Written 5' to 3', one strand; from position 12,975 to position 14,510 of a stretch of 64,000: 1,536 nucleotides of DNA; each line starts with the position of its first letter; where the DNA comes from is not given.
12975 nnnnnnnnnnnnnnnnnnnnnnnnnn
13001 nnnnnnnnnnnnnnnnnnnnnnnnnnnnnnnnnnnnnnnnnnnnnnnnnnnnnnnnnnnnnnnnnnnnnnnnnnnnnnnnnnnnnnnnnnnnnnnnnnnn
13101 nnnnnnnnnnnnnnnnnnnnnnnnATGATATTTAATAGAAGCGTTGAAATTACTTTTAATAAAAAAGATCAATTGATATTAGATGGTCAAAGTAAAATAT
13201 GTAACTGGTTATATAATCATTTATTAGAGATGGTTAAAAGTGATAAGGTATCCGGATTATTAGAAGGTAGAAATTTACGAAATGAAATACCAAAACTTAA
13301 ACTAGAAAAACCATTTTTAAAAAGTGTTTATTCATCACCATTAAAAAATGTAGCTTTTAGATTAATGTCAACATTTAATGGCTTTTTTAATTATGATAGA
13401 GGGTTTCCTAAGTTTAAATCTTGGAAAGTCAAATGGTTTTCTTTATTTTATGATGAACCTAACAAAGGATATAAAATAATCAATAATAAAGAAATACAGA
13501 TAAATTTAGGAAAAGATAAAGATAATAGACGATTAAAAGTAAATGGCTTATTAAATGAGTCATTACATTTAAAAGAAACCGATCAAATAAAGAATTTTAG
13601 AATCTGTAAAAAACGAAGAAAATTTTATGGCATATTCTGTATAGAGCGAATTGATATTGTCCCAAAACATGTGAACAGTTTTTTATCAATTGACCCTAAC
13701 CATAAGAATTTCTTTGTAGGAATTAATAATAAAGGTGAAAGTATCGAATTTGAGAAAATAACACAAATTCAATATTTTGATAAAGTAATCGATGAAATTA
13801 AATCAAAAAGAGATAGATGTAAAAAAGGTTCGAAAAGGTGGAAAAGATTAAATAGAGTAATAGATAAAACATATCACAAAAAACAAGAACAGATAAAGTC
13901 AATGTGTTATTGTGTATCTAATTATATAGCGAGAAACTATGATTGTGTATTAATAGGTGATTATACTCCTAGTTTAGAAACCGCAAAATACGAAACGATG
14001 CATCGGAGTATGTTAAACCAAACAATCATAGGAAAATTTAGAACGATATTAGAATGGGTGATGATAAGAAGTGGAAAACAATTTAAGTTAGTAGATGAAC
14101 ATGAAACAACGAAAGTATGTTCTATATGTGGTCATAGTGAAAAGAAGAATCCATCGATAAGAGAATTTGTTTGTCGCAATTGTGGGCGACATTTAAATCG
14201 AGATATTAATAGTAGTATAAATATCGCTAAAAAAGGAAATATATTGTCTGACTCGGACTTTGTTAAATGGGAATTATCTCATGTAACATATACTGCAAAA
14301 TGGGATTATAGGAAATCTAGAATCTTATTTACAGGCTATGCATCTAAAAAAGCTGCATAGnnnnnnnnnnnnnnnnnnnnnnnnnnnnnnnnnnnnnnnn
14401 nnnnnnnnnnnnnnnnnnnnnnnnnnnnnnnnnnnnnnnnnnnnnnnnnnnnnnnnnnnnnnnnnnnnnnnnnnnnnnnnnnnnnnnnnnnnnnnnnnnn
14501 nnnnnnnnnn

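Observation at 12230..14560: IS607-family element carrying TnpA (MerR-serine recombinase) and a full-length TnpB with intact zinc finger, plus a predicted omega-RNA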

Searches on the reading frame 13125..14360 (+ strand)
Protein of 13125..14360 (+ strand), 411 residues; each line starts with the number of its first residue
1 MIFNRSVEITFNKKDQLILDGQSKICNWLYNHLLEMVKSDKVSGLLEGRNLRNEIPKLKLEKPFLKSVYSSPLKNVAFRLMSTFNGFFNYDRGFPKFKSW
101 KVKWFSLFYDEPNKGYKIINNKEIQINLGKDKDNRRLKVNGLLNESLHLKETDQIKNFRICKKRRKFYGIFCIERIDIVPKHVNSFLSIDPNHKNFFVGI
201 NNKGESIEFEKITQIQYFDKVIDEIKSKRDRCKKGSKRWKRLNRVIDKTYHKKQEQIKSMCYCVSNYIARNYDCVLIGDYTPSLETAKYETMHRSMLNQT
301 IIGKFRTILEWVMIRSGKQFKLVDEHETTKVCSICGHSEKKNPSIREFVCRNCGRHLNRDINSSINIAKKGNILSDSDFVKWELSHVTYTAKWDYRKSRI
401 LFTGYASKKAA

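Call 4: search_protein_families(library=pfam, proteins=[window:13125-14360:+], max_evalue=0.01)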
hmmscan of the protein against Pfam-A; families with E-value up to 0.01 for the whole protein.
window:13125-14360:+ (411 aa): 2 families
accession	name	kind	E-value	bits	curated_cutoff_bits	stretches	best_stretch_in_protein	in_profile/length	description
PF07282.18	Cas12f1-like_TNB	-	1.8e-18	66.9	26.3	1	303-367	2-60/60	Cas12f1-like, TNB domain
PF01385.25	OrfB_IS605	-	8.6e-06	26.4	30.5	1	180-279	12-110/120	Probable transposase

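Call 8: search_protein_families(library=ncbifam, proteins=[window:13125-14360:+], max_evalue=0.01)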
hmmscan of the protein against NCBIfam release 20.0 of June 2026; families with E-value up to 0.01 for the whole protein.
window:13125-14360:+ (411 aa): 5 families
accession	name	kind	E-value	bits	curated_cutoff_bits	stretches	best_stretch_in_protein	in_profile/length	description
NF040570.1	guided_TnpB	subfamily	2.7e-43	148.7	100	1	11-370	7-389/389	RNA-guided endonuclease TnpB family protein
NF038281.1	IS200_TnpB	exception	1.6e-26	93.3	425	1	18-371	17-359/360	IS200/IS605 family element RNA-guided endonuclease TnpB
NF038280.1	IS607_TnpB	exception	1.3e-12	47.4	350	1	223-371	242-392/431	IS607 family element RNA-guided endonuclease TnpB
NF049972.1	CRISPR_Cas12f2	exception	1.3e-09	37.4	450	1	114-371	249-519/524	type V CRISPR-associated effector Cas12f2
NF038192.1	V_cas_c2c8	exception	1.4e-06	27.7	350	0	293-342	409-457/457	type V CRISPR-associated protein C2c8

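Call 12: find_encoding_contigs(protein=window:13125-14360:+, flank=3000, max_places=10)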
Protein window:13125-14360:+ (411 aa): no gene with exactly this product is on record in the collection.

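Call 13: find_related_loci(query=window:13125-14357:+, collection=genome_contigs, flank=3000)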
Query window:13125-14357:+ (411 aa) in genome_contigs; peptide patterns used: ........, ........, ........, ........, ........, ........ (x = any residue, [..] = any of these).
86 stretches matched a pattern; 47 encode a relative of the query (tblastn E <= 1e-3); 47 distinct loci.
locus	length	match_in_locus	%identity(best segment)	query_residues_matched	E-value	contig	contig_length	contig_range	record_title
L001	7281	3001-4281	60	1-406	6e-171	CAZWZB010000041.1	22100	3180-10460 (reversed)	MAG TPA_asm: uncultured Eubacteriales bacterium isolate SRP242652_co1_77 genome assembly, contig: NODE_2012_length_22100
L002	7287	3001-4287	55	1-408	3e-155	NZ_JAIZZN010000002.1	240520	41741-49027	Clostridium sp. CS001 contig00002, whole genome shotgun sequence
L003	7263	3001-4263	53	1-400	3e-145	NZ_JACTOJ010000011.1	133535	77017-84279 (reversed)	Clostridium sp. 19966 contig00011, whole genome shotgun sequence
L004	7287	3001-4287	51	3-407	2e-138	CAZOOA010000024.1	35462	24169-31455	MAG TPA_asm: uncultured Desulfovibrionaceae bacterium isolate binchicken_co32_322 genome assembly, contig: NODE_1409_len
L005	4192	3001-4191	53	3-375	3e-137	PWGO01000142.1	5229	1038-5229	MAG: Syntrophomonadaceae bacterium isolate T1Sed10_174R1 T1-Sed10-C20990, whole genome shotgun sequence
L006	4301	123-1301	52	1-373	1e-132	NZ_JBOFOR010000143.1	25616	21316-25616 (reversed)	MAG: Romboutsia sp. isolate WFFMC_MAG_257 k139_100750_flag=1_multi=9.6220_len=25616, whole genome shotgun sequence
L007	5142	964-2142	51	1-373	2e-131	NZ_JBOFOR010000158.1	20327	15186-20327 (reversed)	MAG: Romboutsia sp. isolate WFFMC_MAG_257 k139_306752_flag=0_multi=9.0686_len=20327, whole genome shotgun sequence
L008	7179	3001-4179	51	1-373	1e-128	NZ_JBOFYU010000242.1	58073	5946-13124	MAG: Clostridium sp. isolate WFFMC_MAG_492 k139_18419_flag=0_multi=9.3107_len=58073, whole genome shotgun sequence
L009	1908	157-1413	45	1-401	3e-130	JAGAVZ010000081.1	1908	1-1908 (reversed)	MAG: Cellulosilyticum sp. isolate RGIG8824 Water_deer_Ileum.Co__c60438, whole genome shotgun sequence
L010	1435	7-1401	43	1-394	5e-130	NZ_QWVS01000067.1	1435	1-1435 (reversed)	Peribacillus asahii strain MA001 asahii_MA001_contig_67, whole genome shotgun sequence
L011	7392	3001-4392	45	1-404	3e-118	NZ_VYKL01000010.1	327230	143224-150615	Niallia endozanthoxylica strain MER_TA_151 MER-TA-151_1_(paired)_trimmed_(paired)_contig_10, whole genome shotgun sequen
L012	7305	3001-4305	45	1-401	4e-117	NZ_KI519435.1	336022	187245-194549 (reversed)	Paucisalibacillus globulus DSM 18846 K332DRAFT_scaffold00002.2, whole genome shotgun sequence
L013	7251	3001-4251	47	1-400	5e-116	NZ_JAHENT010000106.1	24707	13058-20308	MAG: Methanohalobium sp. isolate BinSanityLC-kmean-bin_14-bin_0-refined_8 c_000009863293, whole genome shotgun sequence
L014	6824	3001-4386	42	1-397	2e-113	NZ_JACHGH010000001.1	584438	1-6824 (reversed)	Salirhabdus euzebyi strain DSM 19612 Ga0415341_01, whole genome shotgun sequence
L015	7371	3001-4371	41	1-392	6e-111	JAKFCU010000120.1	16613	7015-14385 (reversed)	MAG: Brevibacillus sp. isolate LC029 contig-124_3047, whole genome shotgun sequence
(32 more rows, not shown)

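Call 20: search_solved_structures(query=window:13125-14357:+, max_evalue=1, show_alignments=3)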
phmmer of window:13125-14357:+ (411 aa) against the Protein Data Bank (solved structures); distinct sequences matched with E-value up to 1: 19.
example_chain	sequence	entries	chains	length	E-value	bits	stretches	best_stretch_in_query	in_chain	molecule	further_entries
9yyg_A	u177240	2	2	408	2e-15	60.3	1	18-373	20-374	AI-designed RNA-guided nuclease | AI-generated RNA-guided nuclease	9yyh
9b0l_P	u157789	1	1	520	7.7e-11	45.2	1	179-371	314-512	TnpB-like protein L79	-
9j09_A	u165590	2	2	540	1.2e-09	41.3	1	227-378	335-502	Transposase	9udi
8hr5_A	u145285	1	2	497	5.1e-09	39.2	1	87-377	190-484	Transposase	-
8bf8_A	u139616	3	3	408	2.1e-07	33.8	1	27-373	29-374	RNA-guided DNA endonuclease TnpB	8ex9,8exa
8h1j_A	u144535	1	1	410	2.1e-07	33.8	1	27-373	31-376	RNA-guided DNA endonuclease TnpB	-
9nzp_A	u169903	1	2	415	3.1e-06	30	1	86-379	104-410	IS200/IS605 family element transposase accessory protein TnpB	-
9jfo_A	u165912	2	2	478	0.00018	24.2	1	328-368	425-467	LaTranC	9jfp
9jfq_A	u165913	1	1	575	0.00021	24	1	328-368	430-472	LaTranC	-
9nzq_A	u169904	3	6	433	0.0003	23.5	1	314-369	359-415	Cas12f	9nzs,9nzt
9nzo_B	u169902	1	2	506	0.0012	21.5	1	303-353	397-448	Cas12f Effector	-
9nzr_A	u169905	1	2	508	0.0012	21.5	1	303-353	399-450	Cas12f Nuclease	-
23vu_A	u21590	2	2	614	0.007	18.9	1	303-371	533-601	UnCas12m4a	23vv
8j3r_A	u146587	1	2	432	0.087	15.4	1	319-369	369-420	Transposase IS605 OrfB C-terminal domain-containing protein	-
7wju_A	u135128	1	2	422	0.089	15.3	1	319-369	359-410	OrfB_Zn_ribbon domain-containing protein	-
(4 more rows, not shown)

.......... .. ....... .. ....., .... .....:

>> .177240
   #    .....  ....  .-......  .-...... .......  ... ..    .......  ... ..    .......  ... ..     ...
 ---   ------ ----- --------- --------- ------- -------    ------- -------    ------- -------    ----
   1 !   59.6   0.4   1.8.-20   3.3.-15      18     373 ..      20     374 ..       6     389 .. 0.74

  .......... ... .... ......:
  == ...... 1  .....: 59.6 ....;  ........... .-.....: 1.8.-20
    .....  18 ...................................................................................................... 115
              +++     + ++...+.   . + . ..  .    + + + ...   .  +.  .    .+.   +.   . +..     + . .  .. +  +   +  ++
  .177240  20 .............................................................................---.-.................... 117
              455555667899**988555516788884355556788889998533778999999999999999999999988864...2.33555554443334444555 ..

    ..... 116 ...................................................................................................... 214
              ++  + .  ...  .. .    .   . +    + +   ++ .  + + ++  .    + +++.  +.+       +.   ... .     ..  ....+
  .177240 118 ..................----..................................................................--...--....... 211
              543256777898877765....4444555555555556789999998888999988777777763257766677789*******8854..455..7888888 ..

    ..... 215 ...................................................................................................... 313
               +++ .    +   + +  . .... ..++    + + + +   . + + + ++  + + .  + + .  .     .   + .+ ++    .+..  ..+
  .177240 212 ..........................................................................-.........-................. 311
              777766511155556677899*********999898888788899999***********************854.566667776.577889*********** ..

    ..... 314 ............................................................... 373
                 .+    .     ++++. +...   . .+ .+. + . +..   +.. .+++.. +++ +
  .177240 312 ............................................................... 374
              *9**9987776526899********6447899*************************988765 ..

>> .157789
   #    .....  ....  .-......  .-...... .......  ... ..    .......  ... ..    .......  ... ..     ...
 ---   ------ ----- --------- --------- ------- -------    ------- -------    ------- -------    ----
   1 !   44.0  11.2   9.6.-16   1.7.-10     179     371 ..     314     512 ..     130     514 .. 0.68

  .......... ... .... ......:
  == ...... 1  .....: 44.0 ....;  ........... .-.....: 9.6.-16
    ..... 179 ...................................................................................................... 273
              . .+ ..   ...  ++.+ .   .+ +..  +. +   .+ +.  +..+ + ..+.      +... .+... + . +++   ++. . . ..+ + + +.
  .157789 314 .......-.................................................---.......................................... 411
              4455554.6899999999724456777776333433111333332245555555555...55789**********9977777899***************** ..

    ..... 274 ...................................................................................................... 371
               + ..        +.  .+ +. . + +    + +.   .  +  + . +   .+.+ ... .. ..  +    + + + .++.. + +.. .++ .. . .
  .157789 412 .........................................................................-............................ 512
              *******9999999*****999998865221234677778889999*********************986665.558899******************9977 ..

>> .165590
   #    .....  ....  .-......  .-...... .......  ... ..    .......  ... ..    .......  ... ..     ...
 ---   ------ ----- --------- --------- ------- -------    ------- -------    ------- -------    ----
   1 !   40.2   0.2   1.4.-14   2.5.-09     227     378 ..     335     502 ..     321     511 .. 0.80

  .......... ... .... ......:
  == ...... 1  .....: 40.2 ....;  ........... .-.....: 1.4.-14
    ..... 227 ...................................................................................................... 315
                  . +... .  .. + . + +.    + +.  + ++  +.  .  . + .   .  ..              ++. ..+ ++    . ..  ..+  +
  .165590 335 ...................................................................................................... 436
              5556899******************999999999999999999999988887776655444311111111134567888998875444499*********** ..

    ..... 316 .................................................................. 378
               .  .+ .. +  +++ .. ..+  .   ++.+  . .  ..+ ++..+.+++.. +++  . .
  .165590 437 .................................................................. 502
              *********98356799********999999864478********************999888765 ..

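Call 27: find_homologous_proteins(query=window:13125-14357:+, max_evalue=1e-30)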
Query window:13125-14357:+ (411 aa): 804 proteins with E <= 1e-30 among 2205 candidates; the best 120 are listed.
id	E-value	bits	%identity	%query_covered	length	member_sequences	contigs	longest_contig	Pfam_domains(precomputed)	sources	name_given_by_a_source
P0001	5.8e-245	831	97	91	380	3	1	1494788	PF01385.26,PF07282.19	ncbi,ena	-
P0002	9.2e-245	830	87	100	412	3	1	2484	PF07282.19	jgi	-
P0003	1.1e-178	613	63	100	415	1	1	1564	PF01385.26,PF07282.19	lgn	-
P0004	8.9e-170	584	62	100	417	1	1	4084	PF01385.26,PF07282.19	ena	-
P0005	1.0e-168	580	62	100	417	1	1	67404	PF01385.26,PF07282.19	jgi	jgi:putative transposase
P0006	1.0e-167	577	61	98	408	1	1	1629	PF07282.19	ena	-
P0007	6.0e-161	554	60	99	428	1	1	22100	PF07282.19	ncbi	-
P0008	1.8e-159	550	60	100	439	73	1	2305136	PF07282.19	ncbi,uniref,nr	ncbi:RNA-guided endonuclease InsQ/TnpB family protein [Anaerosalibacter sp. Marseille-P3206]|uniref:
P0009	2.4e-159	549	58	100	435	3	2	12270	PF07282.19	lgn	-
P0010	2.5e-156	539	57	100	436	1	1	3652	PF07282.19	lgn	-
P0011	4.1e-150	519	59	99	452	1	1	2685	PF07282.19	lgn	-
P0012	4.1e-150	519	57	100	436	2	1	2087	PF07282.19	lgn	-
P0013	1.3e-146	507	56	99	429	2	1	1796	PF07282.19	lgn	-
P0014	6.4e-146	505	54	98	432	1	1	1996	PF07282.19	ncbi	-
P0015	1.6e-145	504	55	98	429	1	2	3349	PF07282.19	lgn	-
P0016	4.6e-145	502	55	98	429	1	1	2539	PF07282.19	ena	-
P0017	5.7e-145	502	56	100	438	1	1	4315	PF07282.19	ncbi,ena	-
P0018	6.3e-145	502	54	98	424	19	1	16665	PF01385.26,PF07282.19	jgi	jgi:putative transposase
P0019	8.9e-145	501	55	98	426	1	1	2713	PF07282.19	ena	-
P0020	1.5e-144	500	55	98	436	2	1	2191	PF07282.19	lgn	-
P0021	5.9e-144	498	55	97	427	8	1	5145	PF07282.19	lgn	-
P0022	2.3e-142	493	55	98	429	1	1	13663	PF07282.19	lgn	-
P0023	2.4e-142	493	54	99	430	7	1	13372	PF07282.19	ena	-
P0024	2.8e-142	493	55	99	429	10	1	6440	PF07282.19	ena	-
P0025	3.0e-139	483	55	98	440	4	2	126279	PF07282.19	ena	-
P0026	3.5e-137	476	53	97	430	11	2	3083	PF07282.19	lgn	-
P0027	1.5e-134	468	53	97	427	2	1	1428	PF07282.19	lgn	-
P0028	5.0e-133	462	52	97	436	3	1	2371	PF07282.19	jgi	-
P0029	5.7e-133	462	51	99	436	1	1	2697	PF07282.19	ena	-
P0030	3.4e-132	460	51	99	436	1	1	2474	PF07282.19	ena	-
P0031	4.7e-132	459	50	100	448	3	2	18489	PF01385.26,PF07282.19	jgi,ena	jgi:putative transposase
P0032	1.5e-130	454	50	100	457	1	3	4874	PF01385.26,PF07282.19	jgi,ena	jgi:putative transposase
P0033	6.8e-130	452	49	100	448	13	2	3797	PF07282.19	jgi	jgi:putative transposase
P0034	2.4e-129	450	51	99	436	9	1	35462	PF07282.19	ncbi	-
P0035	3.6e-129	450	49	96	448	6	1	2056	PF07282.19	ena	-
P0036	2.2e-128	447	50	99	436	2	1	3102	PF07282.19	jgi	-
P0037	1.5e-127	444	58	83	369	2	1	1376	PF07282.19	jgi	jgi:putative transposase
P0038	7.4e-127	442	50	96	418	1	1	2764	PF07282.19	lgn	-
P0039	2.7e-126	440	51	97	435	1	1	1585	PF07282.19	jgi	jgi:putative transposase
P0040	2.0e-125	437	50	98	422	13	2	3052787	PF07282.19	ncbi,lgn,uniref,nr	ncbi:transposase IS605 OrfB [Desulfotomaculum nigrificans CO-1-SRB]|uniref:Transposase IS605 OrfB n=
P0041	9.2e-125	435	53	88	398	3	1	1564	PF07282.19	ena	-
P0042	1.8e-124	434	51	97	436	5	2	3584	PF07282.19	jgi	-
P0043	1.0e-123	432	49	96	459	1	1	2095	PF07282.19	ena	-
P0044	1.8e-123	431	50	97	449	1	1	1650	PF07282.19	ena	-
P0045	3.2e-123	430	49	97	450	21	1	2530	PF07282.19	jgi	-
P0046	4.8e-122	426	53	91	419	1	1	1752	PF01385.26,PF07282.19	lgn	-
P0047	8.9e-122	425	47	98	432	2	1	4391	PF07282.19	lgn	-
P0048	2.4e-121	424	52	91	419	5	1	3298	PF07282.19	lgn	-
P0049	2.4e-121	424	52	91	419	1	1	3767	PF07282.19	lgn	-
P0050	2.7e-121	424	50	96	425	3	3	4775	PF07282.19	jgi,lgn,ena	-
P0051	2.0e-120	421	53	90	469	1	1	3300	PF07282.19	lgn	-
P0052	2.0e-120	421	51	91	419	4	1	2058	PF07282.19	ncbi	-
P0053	4.7e-120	420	52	90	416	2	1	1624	PF01385.26,PF07282.19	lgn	-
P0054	4.8e-120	420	53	91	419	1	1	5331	PF01385.26,PF07282.19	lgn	-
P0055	3.1e-119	417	54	90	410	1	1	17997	PF07282.19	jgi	jgi:putative transposase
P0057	1.5e-118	415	44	96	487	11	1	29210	PF07282.19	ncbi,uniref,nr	ncbi:RNA-guided endonuclease InsQ/TnpB family protein [Metabacillus rhizolycopersici]|uniref:Transpo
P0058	5.1e-118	413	51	87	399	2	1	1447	PF07282.19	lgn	-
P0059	9.1e-118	412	51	91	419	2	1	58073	PF07282.19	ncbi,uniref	ncbi:RNA-guided endonuclease InsQ/TnpB family protein [Clostridium sp.]|uniref:RNA-guided endonuclea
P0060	1.0e-117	412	46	94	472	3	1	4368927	PF07282.19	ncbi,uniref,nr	ncbi:RNA-guided endonuclease InsQ/TnpB family protein [Bacillus tuaregi]|uniref:RNA-guided endonucle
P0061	2.6e-117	411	49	92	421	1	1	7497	PF07282.19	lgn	-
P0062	2.8e-117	411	44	96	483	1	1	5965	PF07282.19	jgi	-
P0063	5.5e-116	406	53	90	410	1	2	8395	PF07282.19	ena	-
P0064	6.9e-116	406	51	89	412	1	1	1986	PF07282.19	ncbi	ncbi:MAG: RNA-guided endonuclease InsQ/TnpB family protein, partial [Paraclostridium sp.]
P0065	9.7e-116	406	51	90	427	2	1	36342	PF07282.19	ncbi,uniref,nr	ncbi:RNA-guided endonuclease InsQ/TnpB family protein [Serpentinicella alkaliphila]|uniref:Putative 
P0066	6.0e-115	403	49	97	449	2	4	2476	PF07282.19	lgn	-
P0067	1.5e-114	402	50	91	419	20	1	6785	PF01385.26,PF07282.19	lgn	-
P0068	3.3e-114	401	43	96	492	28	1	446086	PF07282.19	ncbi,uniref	ncbi:RNA-guided endonuclease InsQ/TnpB family protein [Peribacillus asahii]|uniref:RNA-guided endonu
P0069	5.7e-114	400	50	92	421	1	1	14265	PF07282.19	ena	-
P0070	8.0e-114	399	48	92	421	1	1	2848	PF07282.19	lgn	-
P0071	2.2e-113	398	48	91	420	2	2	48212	PF07282.19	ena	-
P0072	2.5e-113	398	51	85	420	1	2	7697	PF01385.26,PF07282.19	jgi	jgi:putative transposase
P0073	1.2e-112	395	46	98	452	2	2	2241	PF07282.19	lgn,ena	-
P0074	1.3e-112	395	47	91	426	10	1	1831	PF01385.26,PF07282.19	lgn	-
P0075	2.2e-112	395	45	98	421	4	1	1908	PF07282.19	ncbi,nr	ncbi:MAG: transposase [Cellulosilyticum sp.]|nr:transposase [Cellulosilyticum sp.]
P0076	5.1e-112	393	50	90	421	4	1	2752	PF07282.19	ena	-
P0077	5.5e-112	393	45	96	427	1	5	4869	PF01385.26,PF07282.19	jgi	jgi:putative transposase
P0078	7.5e-112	393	48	91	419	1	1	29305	PF01385.26,PF07282.19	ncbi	ncbi:MAG: RNA-guided endonuclease InsQ/TnpB family protein [Peptostreptococcaceae bacterium]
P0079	3.7e-111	390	45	97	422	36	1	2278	PF07282.19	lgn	-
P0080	6.2e-111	390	46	96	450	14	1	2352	PF07282.19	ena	-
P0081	6.8e-111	390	45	98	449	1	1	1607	PF12323.15,PF07282.19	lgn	-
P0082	1.4e-110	389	48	97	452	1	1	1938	PF07282.19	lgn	-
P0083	1.6e-110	388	45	98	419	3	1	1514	PF01385.26,PF07282.19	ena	-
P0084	5.1e-110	387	44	99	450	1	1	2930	PF07282.19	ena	-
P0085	5.7e-110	387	49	90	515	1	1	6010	PF12728.14,PF00376.30,PF13411.13,PF00239.27,PF07282.19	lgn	-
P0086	1.1e-109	386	47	86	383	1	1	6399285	PF07282.19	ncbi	-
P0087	1.6e-109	385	44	97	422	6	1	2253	PF07282.19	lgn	-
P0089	1.1e-108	382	45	98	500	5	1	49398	PF07282.19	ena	-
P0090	1.2e-108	382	45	98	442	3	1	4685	PF07282.19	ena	-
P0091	1.8e-108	382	47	91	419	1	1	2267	PF07282.19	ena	-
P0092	3.0e-108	381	44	98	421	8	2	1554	PF07282.19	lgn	-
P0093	2.7e-107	378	47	91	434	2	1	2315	PF07282.19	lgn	-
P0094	3.4e-107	377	46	96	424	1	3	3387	PF07282.19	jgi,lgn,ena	-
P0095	5.1e-107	377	45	98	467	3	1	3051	PF07282.19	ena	-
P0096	2.3e-106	375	44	97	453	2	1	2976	PF07282.19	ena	-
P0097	2.8e-106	374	47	98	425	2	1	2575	PF07282.19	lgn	-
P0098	3.3e-106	374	46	98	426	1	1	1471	PF01385.26,PF07282.19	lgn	-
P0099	4.7e-106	374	48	94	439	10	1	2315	PF07282.19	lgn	-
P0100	7.5e-106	373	44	97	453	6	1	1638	PF07282.19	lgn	-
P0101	1.6e-105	372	48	97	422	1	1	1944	PF01385.26,PF07282.19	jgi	-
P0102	3.7e-105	371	45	97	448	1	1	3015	PF07282.19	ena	-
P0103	8.0e-105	370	43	94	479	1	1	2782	PF07282.19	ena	-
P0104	1.4e-104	369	47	97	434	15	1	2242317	PF07282.19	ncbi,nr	ncbi:RNA-guided endonuclease InsQ/TnpB family protein [Methanohalobium evestigatum]|nr:RNA-guided en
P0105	2.7e-104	368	44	97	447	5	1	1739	PF07282.19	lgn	-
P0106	6.5e-104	367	45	97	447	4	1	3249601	PF07282.19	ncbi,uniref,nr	ncbi:RNA-guided endonuclease InsQ/TnpB family protein [Virgibacillus doumboii]|uniref:RNA-guided end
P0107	8.5e-104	366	46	91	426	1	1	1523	PF07282.19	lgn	-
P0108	1.2e-103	366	43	96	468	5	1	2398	PF07282.19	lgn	-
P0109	1.5e-103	365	42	92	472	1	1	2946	PF07282.19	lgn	-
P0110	1.5e-103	365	44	98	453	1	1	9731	PF07282.19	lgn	-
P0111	1.5e-103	365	44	97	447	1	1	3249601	PF07282.19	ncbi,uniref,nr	ncbi:RNA-guided endonuclease InsQ/TnpB family protein [Virgibacillus doumboii]|uniref:RNA-guided end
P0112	2.0e-103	365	43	97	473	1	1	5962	PF07282.19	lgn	-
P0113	2.2e-103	365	46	96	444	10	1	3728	PF01385.26,PF07282.19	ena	-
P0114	2.6e-103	365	47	87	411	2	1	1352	PF07282.19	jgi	jgi:putative transposase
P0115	2.6e-103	365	48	91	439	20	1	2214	PF07282.19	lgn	-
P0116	3.4e-103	364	42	97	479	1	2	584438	PF07282.19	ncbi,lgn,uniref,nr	ncbi:putative transposase [Salirhabdus euzebyi]|uniref:Putative transposase n=1 Tax=Salirhabdus euze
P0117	5.9e-103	363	48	98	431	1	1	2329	PF01385.26,PF07282.19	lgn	-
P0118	1.2e-102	362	42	97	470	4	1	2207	PF07282.19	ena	-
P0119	1.5e-102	362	43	98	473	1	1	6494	PF07282.19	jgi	jgi:putative transposase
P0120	2.6e-102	361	43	98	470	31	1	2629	PF07282.19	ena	-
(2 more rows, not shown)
